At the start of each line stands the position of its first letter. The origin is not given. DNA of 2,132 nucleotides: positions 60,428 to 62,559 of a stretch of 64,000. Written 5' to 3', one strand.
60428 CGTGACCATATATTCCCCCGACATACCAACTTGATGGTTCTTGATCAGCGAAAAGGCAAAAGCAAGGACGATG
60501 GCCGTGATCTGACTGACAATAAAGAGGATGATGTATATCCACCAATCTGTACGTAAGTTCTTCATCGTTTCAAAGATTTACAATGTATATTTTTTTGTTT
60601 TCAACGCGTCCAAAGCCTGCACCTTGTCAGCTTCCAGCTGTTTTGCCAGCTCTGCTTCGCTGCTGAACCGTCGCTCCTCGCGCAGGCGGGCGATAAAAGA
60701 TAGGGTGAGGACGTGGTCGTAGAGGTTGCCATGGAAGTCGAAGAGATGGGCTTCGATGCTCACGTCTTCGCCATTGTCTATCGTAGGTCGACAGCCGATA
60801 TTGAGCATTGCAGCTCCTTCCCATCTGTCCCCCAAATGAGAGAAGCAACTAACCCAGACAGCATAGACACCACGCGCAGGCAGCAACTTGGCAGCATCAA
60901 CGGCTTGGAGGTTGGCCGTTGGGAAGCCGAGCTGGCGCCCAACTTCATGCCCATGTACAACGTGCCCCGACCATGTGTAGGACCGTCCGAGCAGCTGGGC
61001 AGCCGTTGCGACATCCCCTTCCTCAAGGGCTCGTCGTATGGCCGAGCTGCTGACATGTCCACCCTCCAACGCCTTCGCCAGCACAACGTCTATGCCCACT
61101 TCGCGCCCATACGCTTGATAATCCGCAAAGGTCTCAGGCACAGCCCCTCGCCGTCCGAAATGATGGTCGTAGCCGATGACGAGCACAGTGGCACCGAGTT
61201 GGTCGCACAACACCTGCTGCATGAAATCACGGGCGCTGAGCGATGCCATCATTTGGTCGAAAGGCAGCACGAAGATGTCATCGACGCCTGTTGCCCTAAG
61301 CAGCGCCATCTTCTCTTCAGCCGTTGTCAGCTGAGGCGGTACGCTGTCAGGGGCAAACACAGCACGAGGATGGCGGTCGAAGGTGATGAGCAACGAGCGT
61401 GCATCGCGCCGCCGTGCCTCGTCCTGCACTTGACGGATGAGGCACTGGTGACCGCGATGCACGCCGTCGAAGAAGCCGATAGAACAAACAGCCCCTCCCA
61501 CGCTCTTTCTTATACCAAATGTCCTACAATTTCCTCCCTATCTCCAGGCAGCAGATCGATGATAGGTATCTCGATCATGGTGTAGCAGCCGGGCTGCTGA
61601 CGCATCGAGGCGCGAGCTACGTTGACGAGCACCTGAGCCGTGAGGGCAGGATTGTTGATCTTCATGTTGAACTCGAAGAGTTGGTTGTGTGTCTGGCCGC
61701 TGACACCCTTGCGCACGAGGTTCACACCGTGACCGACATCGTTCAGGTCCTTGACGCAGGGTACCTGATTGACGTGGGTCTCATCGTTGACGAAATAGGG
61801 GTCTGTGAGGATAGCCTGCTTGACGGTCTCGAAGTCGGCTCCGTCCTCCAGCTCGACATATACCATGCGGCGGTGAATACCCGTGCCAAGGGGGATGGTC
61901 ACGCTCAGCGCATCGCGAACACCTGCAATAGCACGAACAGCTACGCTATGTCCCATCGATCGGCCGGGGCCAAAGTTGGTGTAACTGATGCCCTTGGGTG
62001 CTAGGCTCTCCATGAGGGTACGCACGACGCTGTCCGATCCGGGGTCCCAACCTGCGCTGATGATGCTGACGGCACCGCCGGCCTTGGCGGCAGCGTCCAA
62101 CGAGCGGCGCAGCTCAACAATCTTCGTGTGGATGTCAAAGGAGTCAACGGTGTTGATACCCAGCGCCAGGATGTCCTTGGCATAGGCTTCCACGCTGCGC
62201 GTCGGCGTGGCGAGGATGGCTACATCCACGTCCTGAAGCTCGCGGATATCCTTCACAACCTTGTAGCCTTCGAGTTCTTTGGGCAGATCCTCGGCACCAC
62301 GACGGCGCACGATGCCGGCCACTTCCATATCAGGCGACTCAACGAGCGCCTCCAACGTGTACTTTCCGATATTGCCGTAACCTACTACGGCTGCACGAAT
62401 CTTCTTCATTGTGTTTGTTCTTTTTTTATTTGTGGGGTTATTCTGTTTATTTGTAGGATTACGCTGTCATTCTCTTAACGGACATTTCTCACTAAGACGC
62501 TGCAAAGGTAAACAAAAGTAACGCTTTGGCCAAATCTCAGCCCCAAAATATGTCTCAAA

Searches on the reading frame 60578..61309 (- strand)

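Call 62: search_protein_families(library=pfam, proteins=[window:60578-61309:-], max_evalue=0.00001)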
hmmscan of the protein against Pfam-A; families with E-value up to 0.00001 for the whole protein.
window:60578-61309:- (243 aa): 2 families
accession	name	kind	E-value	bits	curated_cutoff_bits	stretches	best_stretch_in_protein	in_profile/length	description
PF01687.23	Flavokinase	-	2.3e-38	131.6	19.6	1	107-234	1-122/124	Riboflavin kinase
PF06574.18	FAD_syn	-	4e-15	56.4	27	1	2-89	70-157/158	FAD synthetase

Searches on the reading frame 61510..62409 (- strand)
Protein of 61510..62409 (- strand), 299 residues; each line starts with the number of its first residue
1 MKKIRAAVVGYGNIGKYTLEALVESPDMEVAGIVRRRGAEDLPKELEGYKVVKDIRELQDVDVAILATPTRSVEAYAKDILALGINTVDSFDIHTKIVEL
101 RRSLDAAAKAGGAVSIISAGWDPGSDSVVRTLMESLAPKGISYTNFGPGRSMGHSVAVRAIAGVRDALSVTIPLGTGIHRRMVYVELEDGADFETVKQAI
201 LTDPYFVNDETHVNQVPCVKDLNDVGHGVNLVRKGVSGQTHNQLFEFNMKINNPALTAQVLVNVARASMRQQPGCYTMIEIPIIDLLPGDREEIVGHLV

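Call 62: search_protein_families(library=pfam, proteins=[window:61510-62409:-], max_evalue=0.00001)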
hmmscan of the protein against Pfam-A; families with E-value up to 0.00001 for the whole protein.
window:61510-62409:- (299 aa): 2 families
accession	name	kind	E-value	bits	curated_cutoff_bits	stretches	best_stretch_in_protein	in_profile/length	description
PF16654.10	DAPDH_C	-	1.5e-22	80.6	30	2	120-177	1-58/154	Diaminopimelic acid dehydrogenase C-terminal domain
PF01408.29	GFO_IDH_MocA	-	9.8e-10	39.6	24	1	4-115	1-117/120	Oxidoreductase family, NAD-binding Rossmann fold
